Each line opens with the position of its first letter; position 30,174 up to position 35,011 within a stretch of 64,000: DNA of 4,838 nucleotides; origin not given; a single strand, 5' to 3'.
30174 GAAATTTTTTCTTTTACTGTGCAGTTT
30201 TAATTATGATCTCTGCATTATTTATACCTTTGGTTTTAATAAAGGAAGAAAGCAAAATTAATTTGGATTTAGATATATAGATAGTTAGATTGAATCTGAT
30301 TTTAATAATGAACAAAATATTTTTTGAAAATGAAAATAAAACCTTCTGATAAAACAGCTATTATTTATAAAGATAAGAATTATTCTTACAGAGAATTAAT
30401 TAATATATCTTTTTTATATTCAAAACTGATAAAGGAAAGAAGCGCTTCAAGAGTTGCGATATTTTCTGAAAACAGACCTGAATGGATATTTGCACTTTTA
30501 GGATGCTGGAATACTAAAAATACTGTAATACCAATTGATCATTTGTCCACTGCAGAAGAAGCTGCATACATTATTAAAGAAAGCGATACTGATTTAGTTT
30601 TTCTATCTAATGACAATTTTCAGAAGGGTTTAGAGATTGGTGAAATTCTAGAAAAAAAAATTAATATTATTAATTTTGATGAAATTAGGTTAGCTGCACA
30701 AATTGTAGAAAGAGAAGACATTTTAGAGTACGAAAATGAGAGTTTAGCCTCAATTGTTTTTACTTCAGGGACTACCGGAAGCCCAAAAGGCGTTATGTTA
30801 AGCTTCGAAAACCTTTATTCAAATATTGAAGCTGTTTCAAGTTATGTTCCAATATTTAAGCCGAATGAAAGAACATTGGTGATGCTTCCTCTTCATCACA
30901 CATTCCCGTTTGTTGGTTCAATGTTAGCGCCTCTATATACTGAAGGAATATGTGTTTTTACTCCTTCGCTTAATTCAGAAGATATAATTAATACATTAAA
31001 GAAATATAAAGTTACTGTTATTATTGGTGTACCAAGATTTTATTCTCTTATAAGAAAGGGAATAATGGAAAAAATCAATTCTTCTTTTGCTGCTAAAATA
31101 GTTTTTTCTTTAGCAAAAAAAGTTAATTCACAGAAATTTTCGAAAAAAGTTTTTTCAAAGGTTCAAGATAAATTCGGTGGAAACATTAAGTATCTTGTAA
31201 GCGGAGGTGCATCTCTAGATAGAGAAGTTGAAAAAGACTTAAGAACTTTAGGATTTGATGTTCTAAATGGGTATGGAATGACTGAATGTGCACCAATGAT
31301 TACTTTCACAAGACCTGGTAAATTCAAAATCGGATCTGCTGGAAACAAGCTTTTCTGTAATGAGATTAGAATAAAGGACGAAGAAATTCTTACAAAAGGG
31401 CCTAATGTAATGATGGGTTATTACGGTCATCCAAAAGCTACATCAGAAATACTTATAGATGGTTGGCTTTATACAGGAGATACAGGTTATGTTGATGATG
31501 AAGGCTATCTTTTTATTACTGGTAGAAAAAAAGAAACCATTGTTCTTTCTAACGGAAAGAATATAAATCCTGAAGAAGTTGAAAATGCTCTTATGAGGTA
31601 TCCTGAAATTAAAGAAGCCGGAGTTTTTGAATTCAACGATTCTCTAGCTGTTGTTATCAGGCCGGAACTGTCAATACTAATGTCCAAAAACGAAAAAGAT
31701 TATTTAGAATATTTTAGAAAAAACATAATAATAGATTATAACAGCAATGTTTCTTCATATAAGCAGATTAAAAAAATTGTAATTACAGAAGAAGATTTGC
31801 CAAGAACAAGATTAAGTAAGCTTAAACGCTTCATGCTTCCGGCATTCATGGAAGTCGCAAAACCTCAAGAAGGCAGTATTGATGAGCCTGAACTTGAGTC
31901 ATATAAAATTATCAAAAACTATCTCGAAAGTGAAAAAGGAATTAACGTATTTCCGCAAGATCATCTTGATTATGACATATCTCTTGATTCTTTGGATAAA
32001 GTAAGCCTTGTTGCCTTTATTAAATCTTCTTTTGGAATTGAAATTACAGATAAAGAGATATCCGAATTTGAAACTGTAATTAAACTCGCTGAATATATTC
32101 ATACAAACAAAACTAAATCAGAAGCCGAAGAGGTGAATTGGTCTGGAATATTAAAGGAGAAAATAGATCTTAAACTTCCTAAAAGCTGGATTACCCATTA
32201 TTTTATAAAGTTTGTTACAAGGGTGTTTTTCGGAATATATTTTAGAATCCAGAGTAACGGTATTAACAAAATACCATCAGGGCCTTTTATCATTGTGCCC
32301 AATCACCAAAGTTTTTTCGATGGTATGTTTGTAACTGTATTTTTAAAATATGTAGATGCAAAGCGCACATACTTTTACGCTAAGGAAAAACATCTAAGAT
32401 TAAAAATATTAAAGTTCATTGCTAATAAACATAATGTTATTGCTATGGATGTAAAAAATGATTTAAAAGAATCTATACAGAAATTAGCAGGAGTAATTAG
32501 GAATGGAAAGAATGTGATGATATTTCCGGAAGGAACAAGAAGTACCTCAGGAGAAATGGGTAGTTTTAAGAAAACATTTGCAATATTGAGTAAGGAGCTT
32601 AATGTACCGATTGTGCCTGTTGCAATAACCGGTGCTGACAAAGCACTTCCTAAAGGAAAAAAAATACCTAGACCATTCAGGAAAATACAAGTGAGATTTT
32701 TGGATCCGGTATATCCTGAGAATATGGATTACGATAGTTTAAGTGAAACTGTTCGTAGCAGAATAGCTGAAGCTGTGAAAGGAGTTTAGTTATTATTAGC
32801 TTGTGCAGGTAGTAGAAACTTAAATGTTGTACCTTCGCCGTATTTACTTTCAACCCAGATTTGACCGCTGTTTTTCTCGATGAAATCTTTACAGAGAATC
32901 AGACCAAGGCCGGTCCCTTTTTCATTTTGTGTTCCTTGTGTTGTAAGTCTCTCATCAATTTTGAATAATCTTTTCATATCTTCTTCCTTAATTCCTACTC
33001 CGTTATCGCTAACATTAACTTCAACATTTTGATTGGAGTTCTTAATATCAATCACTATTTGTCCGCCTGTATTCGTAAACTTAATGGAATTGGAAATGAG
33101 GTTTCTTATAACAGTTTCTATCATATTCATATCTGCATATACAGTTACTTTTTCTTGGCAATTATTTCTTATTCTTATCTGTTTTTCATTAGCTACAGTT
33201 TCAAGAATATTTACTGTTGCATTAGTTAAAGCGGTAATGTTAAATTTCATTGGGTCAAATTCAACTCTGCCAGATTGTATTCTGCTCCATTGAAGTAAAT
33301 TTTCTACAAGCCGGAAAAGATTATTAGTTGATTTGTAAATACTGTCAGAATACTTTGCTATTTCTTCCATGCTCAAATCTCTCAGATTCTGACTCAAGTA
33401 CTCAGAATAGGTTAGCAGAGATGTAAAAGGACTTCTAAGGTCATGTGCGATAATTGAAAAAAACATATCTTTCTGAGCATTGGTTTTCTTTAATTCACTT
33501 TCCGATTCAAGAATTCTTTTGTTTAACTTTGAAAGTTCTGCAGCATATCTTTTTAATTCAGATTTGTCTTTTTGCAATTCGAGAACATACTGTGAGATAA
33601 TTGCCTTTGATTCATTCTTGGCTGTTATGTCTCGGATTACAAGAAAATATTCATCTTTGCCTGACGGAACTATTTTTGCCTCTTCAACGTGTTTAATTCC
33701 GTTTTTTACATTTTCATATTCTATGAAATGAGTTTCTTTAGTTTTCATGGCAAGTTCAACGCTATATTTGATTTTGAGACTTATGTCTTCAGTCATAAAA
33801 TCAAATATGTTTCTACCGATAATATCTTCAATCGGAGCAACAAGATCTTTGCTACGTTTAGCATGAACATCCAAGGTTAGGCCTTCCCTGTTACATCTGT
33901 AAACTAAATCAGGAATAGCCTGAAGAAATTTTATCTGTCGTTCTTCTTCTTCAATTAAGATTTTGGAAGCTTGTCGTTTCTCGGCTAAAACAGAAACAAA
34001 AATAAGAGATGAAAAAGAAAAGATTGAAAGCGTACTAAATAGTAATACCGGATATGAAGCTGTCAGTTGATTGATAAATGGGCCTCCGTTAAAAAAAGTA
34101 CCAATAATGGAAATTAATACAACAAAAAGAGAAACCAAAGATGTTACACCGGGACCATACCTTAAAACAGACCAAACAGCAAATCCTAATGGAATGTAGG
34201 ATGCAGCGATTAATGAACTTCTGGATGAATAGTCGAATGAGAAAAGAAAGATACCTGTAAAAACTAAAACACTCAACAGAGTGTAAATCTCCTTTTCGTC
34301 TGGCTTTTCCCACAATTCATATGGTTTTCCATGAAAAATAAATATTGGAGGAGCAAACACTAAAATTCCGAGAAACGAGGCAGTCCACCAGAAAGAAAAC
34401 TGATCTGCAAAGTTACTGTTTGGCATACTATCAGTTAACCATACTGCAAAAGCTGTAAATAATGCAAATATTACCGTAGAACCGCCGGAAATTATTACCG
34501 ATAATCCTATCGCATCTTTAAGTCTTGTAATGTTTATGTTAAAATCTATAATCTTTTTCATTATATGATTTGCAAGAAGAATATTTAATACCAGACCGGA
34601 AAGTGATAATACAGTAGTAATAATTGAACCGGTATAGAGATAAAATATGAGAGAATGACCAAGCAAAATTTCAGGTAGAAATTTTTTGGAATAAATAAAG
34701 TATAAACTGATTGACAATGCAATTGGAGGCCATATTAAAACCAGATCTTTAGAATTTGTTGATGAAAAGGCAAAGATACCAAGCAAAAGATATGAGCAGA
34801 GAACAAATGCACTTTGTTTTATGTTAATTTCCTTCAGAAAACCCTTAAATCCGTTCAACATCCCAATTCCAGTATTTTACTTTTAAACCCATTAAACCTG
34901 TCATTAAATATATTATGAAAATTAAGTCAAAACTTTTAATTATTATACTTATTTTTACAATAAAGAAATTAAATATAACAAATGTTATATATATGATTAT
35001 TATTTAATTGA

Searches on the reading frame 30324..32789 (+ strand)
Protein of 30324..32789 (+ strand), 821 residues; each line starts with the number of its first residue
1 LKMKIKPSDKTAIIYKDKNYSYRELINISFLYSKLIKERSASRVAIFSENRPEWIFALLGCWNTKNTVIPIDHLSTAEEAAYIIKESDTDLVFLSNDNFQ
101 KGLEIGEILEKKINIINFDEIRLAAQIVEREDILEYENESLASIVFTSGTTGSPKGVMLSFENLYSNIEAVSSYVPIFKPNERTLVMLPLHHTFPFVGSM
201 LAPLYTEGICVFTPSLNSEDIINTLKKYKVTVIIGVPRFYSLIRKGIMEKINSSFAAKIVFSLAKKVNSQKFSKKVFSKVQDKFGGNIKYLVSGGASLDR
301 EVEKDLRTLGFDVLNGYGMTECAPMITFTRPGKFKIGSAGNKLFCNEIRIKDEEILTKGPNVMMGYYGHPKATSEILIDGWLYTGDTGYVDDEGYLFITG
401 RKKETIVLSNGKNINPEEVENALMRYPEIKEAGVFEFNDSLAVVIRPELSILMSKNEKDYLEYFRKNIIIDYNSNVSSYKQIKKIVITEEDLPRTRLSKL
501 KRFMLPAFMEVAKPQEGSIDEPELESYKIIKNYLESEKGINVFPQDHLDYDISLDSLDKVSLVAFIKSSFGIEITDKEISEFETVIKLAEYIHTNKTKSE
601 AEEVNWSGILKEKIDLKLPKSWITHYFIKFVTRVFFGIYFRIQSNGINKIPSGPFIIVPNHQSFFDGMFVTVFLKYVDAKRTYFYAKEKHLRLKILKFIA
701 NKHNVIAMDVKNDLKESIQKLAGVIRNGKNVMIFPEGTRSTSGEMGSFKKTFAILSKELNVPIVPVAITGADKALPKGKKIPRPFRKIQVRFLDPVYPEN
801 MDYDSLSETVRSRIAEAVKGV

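Call 10: search_protein_families(library=ncbifam, proteins=[window:30324-32789:+])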
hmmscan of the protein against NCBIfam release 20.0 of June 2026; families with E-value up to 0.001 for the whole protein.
window:30324-32789:+ (821 aa): 113 families (the best 25 are shown)
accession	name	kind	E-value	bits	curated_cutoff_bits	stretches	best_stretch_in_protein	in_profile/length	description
NF004837.0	PRK06187.1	subfamily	4.3e-69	233.1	476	2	286-505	286-518/531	long-chain-fatty-acid--CoA ligase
NF002966.0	PRK03640.1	equivalog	1.5e-60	205.2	556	2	275-505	242-476/483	o-succinylbenzoate--CoA ligase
NF006386.0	PRK08633.1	equivalog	1.8e-59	201.5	1221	2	127-401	770-1040/1147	acyl-[ACP]--phospholipid O-acyltransferase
TIGR01923.1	menE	equivalog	1.2e-58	199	330.15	2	246-454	179-398/442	o-succinylbenzoate--CoA ligase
NF052269.1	Staph_lig_FadD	equivalog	1.5e-55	188.5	650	1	9-510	15-494/499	long-chain-fatty-acid--CoA ligase FadD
NF005307.0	PRK06839.1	equivalog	1.7e-54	185.3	748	2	287-503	265-487/496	o-succinylbenzoate--CoA ligase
NF005702.0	PRK07514.1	subfamily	4.9e-54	183.5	558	2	9-242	18-257/506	malonyl-CoA synthase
NF005801.1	PRK07656.1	equivalog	3.5e-52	177.7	657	2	290-439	283-439/500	FadD3 family acyl-CoA ligase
NF006181.0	PRK08314.1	subfamily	4.3e-49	167.2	705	3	288-500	321-545/563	long-chain-fatty-acid--CoA ligase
NF005291.0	PRK06814.1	equivalog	8.3e-48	163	1349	3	288-405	909-1035/1140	acyl-[ACP]--phospholipid O-acyltransferase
NF006182.0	PRK08316.1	subfamily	2.3e-47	161.6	663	2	310-505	312-514/523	fatty acyl-CoA synthetase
NF004114.0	PRK05605.1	equivalog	1.3e-45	155.8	766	2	287-502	339-562/575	long-chain-fatty-acid--CoA ligase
NF005858.0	PRK07787.1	subfamily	1.1e-44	152.7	575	1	8-503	15-466/471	acyl-CoA synthetase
NF006523.0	PRK08974.1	equivalog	1e-43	149.4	884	1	137-504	204-548/561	long-chain-fatty-acid--CoA ligase FadD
NF004797.0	PRK06145.1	equivalog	3.2e-42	144.5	850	2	313-500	293-486/499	acyl-CoA synthetase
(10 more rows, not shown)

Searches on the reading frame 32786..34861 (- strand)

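Call 11: search_protein_families(library=ncbifam, proteins=[window:32786-34861:-])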
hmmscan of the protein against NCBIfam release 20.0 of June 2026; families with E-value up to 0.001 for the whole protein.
window:32786-34861:- (691 aa): 82 families (the best 25 are shown)
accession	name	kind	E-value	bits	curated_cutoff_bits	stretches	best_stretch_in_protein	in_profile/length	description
NF047874.1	MASE3_PAS_HK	subfamily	2.6e-51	175.2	560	1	294-688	252-627/655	MASE3 domain-containing sensor histidine kinase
NF053520.1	HK_Porph_FimS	equivalog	2.8e-50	171.2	600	1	448-686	378-617/618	sensor histidine kinase FimS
NF046044.1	PnpS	equivalog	1.1e-48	166.3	400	1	455-685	161-390/390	two-component system histidine kinase PnpS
NF006800.0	PRK09303.1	equivalog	8.8e-47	159.8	342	1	420-687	104-378/383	histidine kinase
NF033092.0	HK_WalK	equivalog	2.1e-46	158.7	725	1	451-685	359-593/594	cell wall metabolism sensor histidine kinase WalK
TIGR02966.1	phoR_proteo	equivalog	2.5e-46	158.3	334.2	1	455-683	105-332/333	phosphate regulon sensor histidine kinase PhoR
TIGR02956.1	TMAO_torS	equivalog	8.3e-44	149.9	676.5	1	431-687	420-683/967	TMAO reductase system sensor histidine kinase/response regulator TorS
NF052574.1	HisKinEspCMyxo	equivalog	1.2e-42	146.1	1200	2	24-302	8-283/785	serine histidine kinase EspC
NF041880.1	EPS_EpsF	equivalog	9.9e-38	129.8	900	1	456-685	266-492/492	response regulator EpsF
NF008468.0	PRK11360.1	equivalog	2.2e-36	125.4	646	1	470-690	402-612/616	two-component system sensor histidine kinase AtoS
NF033093.1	HK_VicK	exception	2.8e-35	121.8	680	1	450-688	195-437/448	cell wall metabolism sensor histidine kinase VicK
NF041832.1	near_NosP_CTERM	subfamily_domain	1.8e-34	119.4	400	1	459-688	2-227/370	NahK/ErcS family hybrid sensor histidine kinase/response regulator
NF041947.1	LuxQ_Vibrio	equivalog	2e-34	118.6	1200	1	461-689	469-699/843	quorum-sensing autoinducer 2 sensor kinase/phosphatase LuxQ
TIGR01386.1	cztS_silS_copS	subfamily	2.1e-34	119.3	292.55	1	437-685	214-457/457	heavy metal sensor histidine kinase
NF038297.2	hybrid_HK_HrmK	equivalog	2.8e-34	118.7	725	1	430-690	202-461/607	hybrid histidine kinase/response regulator HrmK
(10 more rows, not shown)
